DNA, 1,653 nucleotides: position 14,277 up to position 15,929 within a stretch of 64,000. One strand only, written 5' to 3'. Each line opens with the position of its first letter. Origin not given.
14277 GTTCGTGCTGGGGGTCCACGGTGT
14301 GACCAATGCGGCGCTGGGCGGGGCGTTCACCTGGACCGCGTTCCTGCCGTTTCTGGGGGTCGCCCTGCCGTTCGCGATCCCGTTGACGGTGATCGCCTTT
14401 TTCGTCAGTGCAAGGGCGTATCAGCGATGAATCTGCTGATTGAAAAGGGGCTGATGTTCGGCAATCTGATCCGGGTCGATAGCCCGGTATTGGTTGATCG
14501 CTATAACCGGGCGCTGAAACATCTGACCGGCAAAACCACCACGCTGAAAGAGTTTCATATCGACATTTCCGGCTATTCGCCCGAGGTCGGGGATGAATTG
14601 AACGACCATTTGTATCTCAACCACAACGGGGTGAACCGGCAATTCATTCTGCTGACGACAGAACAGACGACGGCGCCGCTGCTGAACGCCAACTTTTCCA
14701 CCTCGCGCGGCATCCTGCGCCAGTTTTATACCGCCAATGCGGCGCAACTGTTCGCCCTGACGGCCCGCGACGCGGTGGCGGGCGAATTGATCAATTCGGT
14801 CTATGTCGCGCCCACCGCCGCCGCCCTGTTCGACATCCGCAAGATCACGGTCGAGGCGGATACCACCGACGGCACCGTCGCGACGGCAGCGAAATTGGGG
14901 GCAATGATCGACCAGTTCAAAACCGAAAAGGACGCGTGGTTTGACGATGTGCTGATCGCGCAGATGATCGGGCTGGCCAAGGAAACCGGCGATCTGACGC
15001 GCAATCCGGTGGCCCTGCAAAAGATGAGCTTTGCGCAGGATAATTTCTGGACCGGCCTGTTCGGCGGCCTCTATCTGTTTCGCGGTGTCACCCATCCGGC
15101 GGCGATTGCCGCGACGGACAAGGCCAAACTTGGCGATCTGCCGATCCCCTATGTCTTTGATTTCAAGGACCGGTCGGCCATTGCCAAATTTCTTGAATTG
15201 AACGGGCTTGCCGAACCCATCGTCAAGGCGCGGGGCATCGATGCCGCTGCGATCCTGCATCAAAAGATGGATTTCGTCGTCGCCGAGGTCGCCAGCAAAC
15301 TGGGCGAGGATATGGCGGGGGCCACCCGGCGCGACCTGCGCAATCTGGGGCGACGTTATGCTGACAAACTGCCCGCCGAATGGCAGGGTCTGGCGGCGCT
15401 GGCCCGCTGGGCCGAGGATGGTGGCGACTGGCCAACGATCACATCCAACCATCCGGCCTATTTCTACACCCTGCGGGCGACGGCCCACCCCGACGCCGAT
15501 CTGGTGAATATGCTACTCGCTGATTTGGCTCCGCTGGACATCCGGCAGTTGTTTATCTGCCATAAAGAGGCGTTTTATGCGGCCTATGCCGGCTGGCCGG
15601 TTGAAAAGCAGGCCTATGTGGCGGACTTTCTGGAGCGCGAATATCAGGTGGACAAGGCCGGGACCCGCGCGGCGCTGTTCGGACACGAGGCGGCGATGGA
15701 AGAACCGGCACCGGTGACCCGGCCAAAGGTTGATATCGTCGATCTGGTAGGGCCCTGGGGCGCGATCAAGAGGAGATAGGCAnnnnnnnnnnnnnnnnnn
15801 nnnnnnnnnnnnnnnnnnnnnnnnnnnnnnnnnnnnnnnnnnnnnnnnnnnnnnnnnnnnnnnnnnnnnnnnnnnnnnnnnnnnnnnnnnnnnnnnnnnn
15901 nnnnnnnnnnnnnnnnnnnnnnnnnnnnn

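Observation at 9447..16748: Eight-gene translationally coupled operon around an AAA+ ATPase, a coiled-coil protein and four small membrane proteins: candidate undescribed membrane-associated machine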

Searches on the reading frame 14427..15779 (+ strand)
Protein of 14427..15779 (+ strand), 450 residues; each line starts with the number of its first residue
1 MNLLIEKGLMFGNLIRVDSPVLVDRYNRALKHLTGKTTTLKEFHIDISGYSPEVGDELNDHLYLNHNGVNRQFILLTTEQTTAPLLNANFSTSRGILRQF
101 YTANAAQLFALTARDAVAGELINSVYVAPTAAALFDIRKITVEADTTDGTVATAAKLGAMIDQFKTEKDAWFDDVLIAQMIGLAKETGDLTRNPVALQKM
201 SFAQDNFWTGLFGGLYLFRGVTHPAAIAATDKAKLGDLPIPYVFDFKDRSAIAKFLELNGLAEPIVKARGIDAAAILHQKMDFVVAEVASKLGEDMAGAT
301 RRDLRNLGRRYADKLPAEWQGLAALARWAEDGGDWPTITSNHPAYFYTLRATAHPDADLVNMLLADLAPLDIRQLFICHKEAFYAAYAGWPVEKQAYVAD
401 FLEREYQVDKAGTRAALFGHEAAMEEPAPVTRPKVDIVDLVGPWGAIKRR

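Call 4: search_protein_families(library=pfam, proteins=[window:14427-15779:+], max_evalue=0.1)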
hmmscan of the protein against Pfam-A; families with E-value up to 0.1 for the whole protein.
window:14427-15779:+ (450 aa): 2 families
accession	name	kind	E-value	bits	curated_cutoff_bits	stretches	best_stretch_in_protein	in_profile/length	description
PF20343.3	DUF6638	-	4.7e-235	780.8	27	1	10-449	1-439/439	Family of unknown function (DUF6638)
PF09094.16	AmyA-A_glucT_m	-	0.018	15.9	27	1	200-217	43-62/80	Alpha-amylase/4-alpha-glucanotransferase, middle domain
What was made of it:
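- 14427..15779 (+): G6: 450-aa DUF6638 protein, soluble and alpha/beta, with a fold not seen in the PDB. PF20343 E=4.7e-235 (call 4).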

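Call 5: search_protein_families(library=ncbifam, proteins=[window:14427-15779:+], max_evalue=0.1)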
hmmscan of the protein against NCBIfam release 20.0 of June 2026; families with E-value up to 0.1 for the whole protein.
window:14427-15779:+ (450 aa): 1 family
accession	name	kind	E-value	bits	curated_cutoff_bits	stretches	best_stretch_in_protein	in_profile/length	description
NF005928.0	PRK07945.1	equivalog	0.036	13.4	250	1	251-307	163-219/337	PHP domain-containing protein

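Call 6: search_protein_families(library=padloc, proteins=[window:14427-15779:+], max_evalue=0.1)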
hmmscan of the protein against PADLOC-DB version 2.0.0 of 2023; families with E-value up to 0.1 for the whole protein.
window:14427-15779:+ (450 aa): 0 families

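Call 10: find_homologous_proteins(query=window:14427-15779:+, max_evalue=0.001)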
Query window:14427-15779:+ (450 aa): 2993 proteins with E <= 0.001 among 8000 candidates; the best 120 are listed.
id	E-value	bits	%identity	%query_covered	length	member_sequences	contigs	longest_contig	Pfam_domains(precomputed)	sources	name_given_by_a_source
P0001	4.0e-269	911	90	100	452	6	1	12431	PF20343.3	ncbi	-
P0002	7.1e-242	821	80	100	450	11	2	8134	PF20343.3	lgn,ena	-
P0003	3.3e-240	816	80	100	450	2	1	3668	PF20343.3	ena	-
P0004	2.3e-235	800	79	100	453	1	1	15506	PF20343.3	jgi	jgi:hypothetical protein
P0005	7.5e-235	798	79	100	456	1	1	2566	PF20343.3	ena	-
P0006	2.2e-232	790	79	99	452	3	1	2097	PF20343.3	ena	-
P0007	9.5e-232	788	77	100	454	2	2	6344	PF20343.3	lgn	-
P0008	1.1e-231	788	77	100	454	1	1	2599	PF20343.3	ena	-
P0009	2.0e-231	787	78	100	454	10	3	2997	PF20343.3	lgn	-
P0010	2.1e-231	787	78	99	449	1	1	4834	PF20343.3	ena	-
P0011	3.6e-231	786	77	100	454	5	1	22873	PF20343.3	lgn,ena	-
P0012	6.9e-231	785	77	100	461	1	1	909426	PF20343.3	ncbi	-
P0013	8.2e-231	785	77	100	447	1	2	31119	PF20343.3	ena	-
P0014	9.1e-231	785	77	100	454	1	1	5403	PF20343.3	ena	-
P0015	9.3e-231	785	77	100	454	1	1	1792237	PF20343.3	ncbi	-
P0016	1.1e-230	784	77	100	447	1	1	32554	PF20343.3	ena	-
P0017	2.3e-230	783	77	100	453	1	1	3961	PF20343.3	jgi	-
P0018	2.6e-230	783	77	100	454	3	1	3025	PF20343.3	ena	-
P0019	2.8e-230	783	78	100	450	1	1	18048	PF20343.3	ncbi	ncbi:MAG: hypothetical protein QNL92_01600 [Octadecabacter sp.]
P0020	7.4e-230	782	77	99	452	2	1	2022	PF20343.3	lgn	-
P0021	1.5e-229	781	77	100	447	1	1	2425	PF20343.3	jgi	-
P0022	1.6e-229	780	78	100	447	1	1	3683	PF20343.3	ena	-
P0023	2.1e-229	780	77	100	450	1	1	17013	PF20343.3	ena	-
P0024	5.0e-229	779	77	100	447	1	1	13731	PF20343.3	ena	-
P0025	6.9e-229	778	77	100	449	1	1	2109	PF20343.3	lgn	-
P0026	1.1e-228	778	77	100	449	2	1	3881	PF20343.3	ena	-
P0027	1.1e-228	778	76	100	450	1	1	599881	PF20343.3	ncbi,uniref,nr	ncbi:hypothetical protein MWU60_11410 [Yoonia sp. F2084L]|uniref:DUF6638 family protein n=1 Tax=xxxx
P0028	1.6e-228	777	76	100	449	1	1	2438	PF20343.3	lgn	-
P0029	1.9e-228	777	77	100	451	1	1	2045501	PF20343.3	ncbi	-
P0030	2.1e-228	777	76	100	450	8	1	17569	PF20343.3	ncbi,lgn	ncbi:MAG: DUF6638 family protein [Pseudomonadota bacterium]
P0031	2.7e-228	776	75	100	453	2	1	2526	PF20343.3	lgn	-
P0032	2.9e-228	776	76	100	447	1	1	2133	PF20343.3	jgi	-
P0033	3.1e-228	776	76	100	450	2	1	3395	PF20343.3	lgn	-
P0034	3.2e-228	776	77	100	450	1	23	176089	PF20343.3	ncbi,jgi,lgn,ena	-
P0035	4.1e-228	776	76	100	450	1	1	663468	PF20343.3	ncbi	-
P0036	4.8e-228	776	77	100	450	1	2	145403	PF20343.3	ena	-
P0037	5.1e-228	776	76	100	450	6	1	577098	PF20343.3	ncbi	-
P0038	5.4e-228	775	76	100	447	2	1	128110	PF20343.3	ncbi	-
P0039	5.6e-228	775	76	100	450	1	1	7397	PF20343.3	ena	-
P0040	5.7e-228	775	76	100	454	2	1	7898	PF20343.3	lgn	-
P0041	6.6e-228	775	77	100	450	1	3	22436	PF20343.3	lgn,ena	-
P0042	6.9e-228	775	77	100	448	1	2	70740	PF20343.3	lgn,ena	-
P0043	9.4e-228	775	75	100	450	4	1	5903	PF20343.3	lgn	-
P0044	1.8e-227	774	76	100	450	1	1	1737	PF20343.3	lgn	-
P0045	2.0e-227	774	76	100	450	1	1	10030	PF20343.3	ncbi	-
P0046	2.2e-227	773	77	100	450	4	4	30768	PF20343.3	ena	-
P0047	2.3e-227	773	77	100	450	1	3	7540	PF20343.3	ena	-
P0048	4.7e-227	772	77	100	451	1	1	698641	PF20343.3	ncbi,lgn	-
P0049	1.5e-226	771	76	100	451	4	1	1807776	PF20343.3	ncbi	-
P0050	2.1e-226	770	76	100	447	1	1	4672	PF20343.3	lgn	-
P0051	3.5e-226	769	76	100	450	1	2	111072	PF20343.3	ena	-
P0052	3.9e-226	769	76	100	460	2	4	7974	PF20343.3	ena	-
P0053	4.9e-226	769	75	100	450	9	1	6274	PF20343.3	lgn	-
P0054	5.4e-226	769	76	100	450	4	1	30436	PF20343.3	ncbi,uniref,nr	ncbi:MAG: hypothetical protein NWQ23_15635 [Yoonia sp.]|uniref:DUF6638 family protein n=1 Tax=Yoonia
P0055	5.5e-226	769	75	100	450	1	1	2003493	PF20343.3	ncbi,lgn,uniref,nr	ncbi:hypothetical protein BC777_1835 [Yoonia maricola]|uniref:Uncharacterized protein n=1 Tax=Yoonia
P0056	6.7e-226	769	77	100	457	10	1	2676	PF20343.3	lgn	-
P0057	8.6e-226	768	75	100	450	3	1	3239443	PF20343.3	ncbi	-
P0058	9.8e-226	768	75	100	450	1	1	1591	PF20343.3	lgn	-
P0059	1.3e-225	768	76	100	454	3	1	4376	PF20343.3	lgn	-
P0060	1.3e-225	768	76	100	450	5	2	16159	PF20343.3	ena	-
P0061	1.4e-225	768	76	100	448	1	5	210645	PF20343.3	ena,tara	tara:strand:- start:10326 stop:11672 length:1347 start_codon:yes stop_codon:yes gene_type:complete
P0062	1.5e-225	767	76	100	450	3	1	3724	PF20343.3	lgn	-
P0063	1.5e-225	767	77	100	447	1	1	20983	PF20343.3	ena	-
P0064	1.8e-225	767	76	100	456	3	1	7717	PF20343.3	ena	-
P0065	1.8e-225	767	76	100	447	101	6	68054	PF20343.3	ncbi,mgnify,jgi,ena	mgnify:FL=1|jgi:hypothetical protein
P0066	1.9e-225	767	76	100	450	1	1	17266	PF20343.3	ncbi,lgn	ncbi:MAG: DUF6638 family protein [Pseudomonadota bacterium]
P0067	2.4e-225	767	76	100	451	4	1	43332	PF20343.3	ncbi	ncbi:MAG: DUF6638 family protein [Pseudomonadota bacterium]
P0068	2.7e-225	767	75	100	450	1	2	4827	PF20343.3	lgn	-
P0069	3.1e-225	766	75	100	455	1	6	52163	PF20343.3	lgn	-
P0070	3.9e-225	766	76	100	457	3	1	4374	PF20343.3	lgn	-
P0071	4.4e-225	766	76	100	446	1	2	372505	PF20343.3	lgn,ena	-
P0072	4.4e-225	766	75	100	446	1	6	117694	PF20343.3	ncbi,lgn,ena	-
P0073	4.6e-225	766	75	100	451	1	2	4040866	PF20343.3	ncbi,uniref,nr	ncbi:DUF6638 family protein [Pelagovum pacificum]|uniref:Uncharacterized protein n=1 Tax=Pelagovum p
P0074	6.6e-225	765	74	100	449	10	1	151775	PF20343.3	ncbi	-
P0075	8.1e-225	765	76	100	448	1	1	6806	PF20343.3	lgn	-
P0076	9.9e-225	765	75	100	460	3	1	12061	PF20343.3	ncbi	-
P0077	1.0e-224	765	75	100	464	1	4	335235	PF20343.3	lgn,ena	-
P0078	2.8e-224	763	75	100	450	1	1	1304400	PF20343.3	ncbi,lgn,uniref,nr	ncbi:DUF6638 family protein [Roseobacter sp. CCS2]|uniref:DUF6638 family protein n=1 Tax=Roseobacter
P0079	3.0e-224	763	76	100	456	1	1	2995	PF20343.3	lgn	-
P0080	5.5e-224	762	76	100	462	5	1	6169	PF20343.3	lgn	-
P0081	5.7e-224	762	75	100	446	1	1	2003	PF20343.3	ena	-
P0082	5.8e-224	762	74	100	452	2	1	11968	PF20343.3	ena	-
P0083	8.8e-224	762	74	100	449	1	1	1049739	PF20343.3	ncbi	-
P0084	1.0e-223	761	76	100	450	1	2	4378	PF20343.3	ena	-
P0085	1.1e-223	761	75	99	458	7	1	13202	PF20343.3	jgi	-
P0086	1.2e-223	761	75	100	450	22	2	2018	PF20343.3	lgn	-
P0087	1.2e-223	761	74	100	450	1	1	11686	PF20343.3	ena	-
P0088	1.3e-223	761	75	100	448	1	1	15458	PF20343.3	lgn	-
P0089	1.5e-223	761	74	100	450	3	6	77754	PF20343.3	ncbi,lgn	-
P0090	1.6e-223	761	75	100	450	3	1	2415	PF20343.3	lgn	-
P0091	1.8e-223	761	75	100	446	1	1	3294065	PF20343.3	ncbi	ncbi:DUF6638 family protein [Yoonia sp. MH D7]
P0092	1.9e-223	760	75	100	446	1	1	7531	PF20343.3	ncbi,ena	-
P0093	2.0e-223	760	75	100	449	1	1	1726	PF20343.3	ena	-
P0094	2.9e-223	760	74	100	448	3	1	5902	PF20343.3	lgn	-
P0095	3.2e-223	760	74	100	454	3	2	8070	PF20343.3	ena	-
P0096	4.5e-223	759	75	100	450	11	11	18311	PF20343.3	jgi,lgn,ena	-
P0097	4.6e-223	759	75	100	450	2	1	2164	PF20343.3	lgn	-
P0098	5.4e-223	759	75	100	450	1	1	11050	PF20343.3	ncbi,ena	-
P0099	1.1e-222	758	76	100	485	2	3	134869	PF20343.3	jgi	-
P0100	1.2e-222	758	74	100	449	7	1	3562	PF20343.3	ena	-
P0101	1.4e-222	758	74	100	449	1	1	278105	PF20343.3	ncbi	-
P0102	1.4e-222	758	75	100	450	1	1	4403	PF20343.3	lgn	-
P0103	1.5e-222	758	74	100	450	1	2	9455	PF20343.3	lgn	-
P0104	2.2e-222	757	74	100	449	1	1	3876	PF20343.3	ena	-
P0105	2.4e-222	757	74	100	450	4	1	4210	PF20343.3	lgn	-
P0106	2.5e-222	757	75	100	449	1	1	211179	PF20343.3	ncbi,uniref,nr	ncbi:DUF6638 family protein [Yoonia sp. I 8.24]|uniref:DUF6638 family protein n=1 Tax=Yoonia sp. I 8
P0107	2.7e-222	757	75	100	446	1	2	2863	PF20343.3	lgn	-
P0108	3.2e-222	756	75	100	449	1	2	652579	PF20343.3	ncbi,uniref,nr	ncbi:hypothetical protein DS901_15965 [Loktanella sp. D2R18]|uniref:DUF6638 family protein n=1 Tax=R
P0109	3.5e-222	756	75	100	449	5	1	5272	PF20343.3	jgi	-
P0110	4.2e-222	756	74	100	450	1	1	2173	PF20343.3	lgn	-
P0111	6.0e-222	756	75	100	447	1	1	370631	PF20343.3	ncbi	-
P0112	6.7e-222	755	73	100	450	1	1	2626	PF20343.3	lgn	-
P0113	7.7e-222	755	75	100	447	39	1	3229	PF20343.3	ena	-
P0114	8.1e-222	755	75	100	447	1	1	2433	PF20343.3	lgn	-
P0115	9.4e-222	755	75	100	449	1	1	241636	PF20343.3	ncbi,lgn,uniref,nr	ncbi:DUF6638 family protein [Roseisalinus antarcticus]|uniref:Uncharacterized protein n=1 Tax=Roseis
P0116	1.2e-221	755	75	100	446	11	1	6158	PF20343.3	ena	-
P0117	2.1e-221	754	75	100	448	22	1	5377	PF20343.3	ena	-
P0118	2.4e-221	754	74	100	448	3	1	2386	PF20343.3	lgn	-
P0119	2.5e-221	753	74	100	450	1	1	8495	PF20343.3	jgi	jgi:hypothetical protein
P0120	2.6e-221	753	74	100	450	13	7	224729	PF20343.3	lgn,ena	-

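Call 25: search_protein_representatives(protein=window:14427-15779:+)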
Query: 450 residues. Proteins with E-value up to 0.001 (for the whole library): 551; up to 1e-10: 413; up to 1e-30: 115. The best 150 are listed.
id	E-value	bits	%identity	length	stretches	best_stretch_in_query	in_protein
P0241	9.9e-158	542.2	57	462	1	1-449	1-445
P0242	1.5e-138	479.0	73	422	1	1-300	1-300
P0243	5.1e-136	470.7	54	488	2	1-426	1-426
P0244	4.0e-123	428.2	65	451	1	3-312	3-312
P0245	1.2e-121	423.3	74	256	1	198-449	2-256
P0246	7.0e-121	420.8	49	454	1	4-428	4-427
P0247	5.3e-115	401.4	65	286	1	10-295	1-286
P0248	8.7e-114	397.4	60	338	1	138-449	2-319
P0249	8.4e-113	394.2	47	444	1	3-429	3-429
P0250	2.9e-110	385.8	46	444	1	3-448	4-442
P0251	1.2e-108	380.5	44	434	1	2-426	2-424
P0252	5.4e-100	352.0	59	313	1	1-309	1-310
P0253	1.4e-90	320.9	43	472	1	7-407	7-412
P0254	1.2e-87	311.3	57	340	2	234-449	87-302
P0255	2.5e-86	306.9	39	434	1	4-422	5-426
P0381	1.7e-26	109.8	24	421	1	1-404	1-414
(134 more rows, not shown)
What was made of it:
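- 14427..15779 (+): 551 clusters at 50% identity, with full-length relatives down to 24% identity (call 25).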

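Call 30: find_related_loci(query=A5, collection=genome_contigs, flank=10000)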
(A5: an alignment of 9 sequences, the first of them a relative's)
Query A5 (423 aa) in genome_contigs; peptide patterns used: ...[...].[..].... (x = any residue, [..] = any of these).
600 stretches matched a pattern (row limit reached: there are more); 596 encode a relative of the query (tblastn E <= 1e-3); the best 80 are kept; 80 distinct loci.
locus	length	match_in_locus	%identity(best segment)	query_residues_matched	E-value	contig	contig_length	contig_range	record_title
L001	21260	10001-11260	40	1-423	9e-111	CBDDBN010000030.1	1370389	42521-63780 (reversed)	MAG: Denitrobaculum sp. isolate 4fddff2f-19d8-4516-84eb-570fa45f9fb9 genome assembly, contig: contig_30, whole genome sh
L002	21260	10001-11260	40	1-423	9e-107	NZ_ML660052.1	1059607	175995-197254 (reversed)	Denitrobaculum tricleocarpae strain R148 Scaffold1, whole genome shotgun sequence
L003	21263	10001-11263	40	1-423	1e-105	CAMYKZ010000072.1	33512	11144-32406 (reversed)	MAG: uncultured Afifella sp. isolate FCS_M_Alpha_12 genome assembly, contig: scaffold_2732, whole genome shotgun sequenc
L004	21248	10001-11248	40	4-423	1e-95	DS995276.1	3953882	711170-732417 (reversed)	Rhodobacteraceae bacterium HTCC2083 scf_1106200183017 genomic scaffold, whole genome shotgun sequence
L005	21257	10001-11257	38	1-423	3e-95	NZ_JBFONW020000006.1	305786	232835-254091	Aestuariibius insulae strain RE NODE_6_length_305786_cov_11.678233, whole genome shotgun sequence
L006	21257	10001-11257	40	1-423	3e-95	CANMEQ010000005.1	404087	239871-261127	uncultured Rhodobacteraceae bacterium isolate 4-1060.fasta genome assembly, contig: NODE_5, whole genome shotgun sequenc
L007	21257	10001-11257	38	1-423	1e-94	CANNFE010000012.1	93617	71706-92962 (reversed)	uncultured Rhodobacteraceae bacterium isolate 2-1772-Z.fasta genome assembly, contig: NODE_12, whole genome shotgun sequ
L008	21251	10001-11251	38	1-423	2e-94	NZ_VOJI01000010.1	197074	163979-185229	Puniceibacterium confluentis strain JSSK-17 52765_scaffold10, whole genome shotgun sequence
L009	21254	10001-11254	40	1-423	6e-94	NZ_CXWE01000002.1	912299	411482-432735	Roseibium album strain CECT 5095, whole genome shotgun sequence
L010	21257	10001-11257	37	1-423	1e-93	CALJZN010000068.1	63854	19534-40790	MAG: uncultured Rhodobacteraceae bacterium isolate N1_Bin_Bin_150_sub_1 genome assembly, contig: c_000003434554, whole g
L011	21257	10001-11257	37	1-423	7e-94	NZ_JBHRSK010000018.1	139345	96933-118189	Acidimangrovimonas pyrenivorans strain KCTC 62192 soapdenovo_K_39_18, whole genome shotgun sequence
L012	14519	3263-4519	39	1-423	9e-94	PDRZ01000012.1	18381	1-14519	MAG: Rhodobacterales bacterium isolate DOLJORAL78_60_29 DolJOral78_scaffold_2668, whole genome shotgun sequence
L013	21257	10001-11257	39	1-423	2e-93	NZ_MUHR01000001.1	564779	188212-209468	Planktotalea arctica strain IMCC9565 9565_1_(paired)_trimmed_(paired)_contig_1, whole genome shotgun sequence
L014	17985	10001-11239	38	1-410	2e-93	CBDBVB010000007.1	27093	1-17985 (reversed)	MAG: Inquilinaceae bacterium isolate e0ea3d66-1d80-49f0-a312-4fce0f68fffb genome assembly, contig: contig_7, whole genom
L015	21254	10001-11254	39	1-423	2e-92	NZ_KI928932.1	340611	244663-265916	Labrenzia sp. DG1229 scaffold00017, whole genome shotgun sequence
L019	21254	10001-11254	39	1-423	2e-92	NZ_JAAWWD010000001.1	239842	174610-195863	MAG: Aestuariivita sp. isolate FE80 Cluster1_contig_30, whole genome shotgun sequence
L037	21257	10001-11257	38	1-423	2e-91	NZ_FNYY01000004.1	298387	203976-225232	Marinovum algicola strain FF3, whole genome shotgun sequence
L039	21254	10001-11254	39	1-423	3e-91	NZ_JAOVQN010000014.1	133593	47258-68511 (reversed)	Ruegeria marisflavi strain WL0004 NODE_14_length_133593_cov_130.655779, whole genome shotgun sequence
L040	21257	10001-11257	39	1-423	3e-91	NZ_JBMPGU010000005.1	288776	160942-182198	Thalassococcus sp. BH17M4-6 Scaffold5, whole genome shotgun sequence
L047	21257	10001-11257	37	1-423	7e-91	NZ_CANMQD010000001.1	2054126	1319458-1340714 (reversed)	Uncultured Sulfitobacter sp. isolate 3-1118-G.fasta NODE_1, whole genome shotgun sequence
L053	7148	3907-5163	39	1-423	3e-90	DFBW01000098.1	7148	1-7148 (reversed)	MAG TPA_asm: Roseovarius sp. UBA3070 UBA3070_contig_3412, whole genome shotgun sequence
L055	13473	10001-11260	36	1-423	2e-90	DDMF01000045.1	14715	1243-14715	MAG TPA_asm: Rhodobacteraceae bacterium UBA2553 UBA2553_contig_424, whole genome shotgun sequence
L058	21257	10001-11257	40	1-423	2e-90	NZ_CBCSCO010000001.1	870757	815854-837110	Litorimonas haliclonae strain CIP111178T isolate CIP111178T NODE_0001, whole genome shotgun sequence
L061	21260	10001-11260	37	1-423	6e-90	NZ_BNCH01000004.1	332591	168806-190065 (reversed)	Aliiroseovarius zhejiangensis strain KCTC 42443 sequence04, whole genome shotgun sequence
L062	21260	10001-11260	38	1-423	5e-90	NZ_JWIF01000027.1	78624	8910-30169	Halocynthiibacter namhaensis strain RA2-3 ctg7180000007304, whole genome shotgun sequence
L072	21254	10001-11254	38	1-423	8e-90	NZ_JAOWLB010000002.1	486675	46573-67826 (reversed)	Ruegeria aquimaris strain XHP0148 NODE_2_length_486675_cov_112.301668, whole genome shotgun sequence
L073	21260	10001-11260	38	1-423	2e-89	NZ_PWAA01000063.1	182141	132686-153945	Thalassobius sp. I31.1 Contig_0000063, whole genome shotgun sequence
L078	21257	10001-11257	37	1-423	1e-89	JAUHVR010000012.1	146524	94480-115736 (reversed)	MAG: Alphaproteobacteria bacterium isolate 1_bin.24 NODE_103_length_146524_cov_5.697391, whole genome shotgun sequence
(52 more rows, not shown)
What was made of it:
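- At least 596 species-representative genomes encode a DUF6638 relative (call 30).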

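Call 33: search_solved_structures(query=A3, max_evalue=10)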
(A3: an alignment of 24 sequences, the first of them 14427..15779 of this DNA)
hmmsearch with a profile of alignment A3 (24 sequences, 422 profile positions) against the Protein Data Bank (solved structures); distinct sequences matched with E-value up to 10: 4.
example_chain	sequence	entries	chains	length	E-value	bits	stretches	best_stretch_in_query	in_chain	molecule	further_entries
1sqf_A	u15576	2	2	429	1.3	11.2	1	303-370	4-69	SUN protein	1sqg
8fbo_A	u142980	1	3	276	1.4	11.1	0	135-189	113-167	KWOCA_102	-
6l8i_A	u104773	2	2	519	1.8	10.8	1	212-307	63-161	Protein LUTEIN DEFICIENT 5, chloroplastic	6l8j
6j94_A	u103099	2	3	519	1.8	10.8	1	212-307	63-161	Protein LUTEIN DEFICIENT 5, chloroplastic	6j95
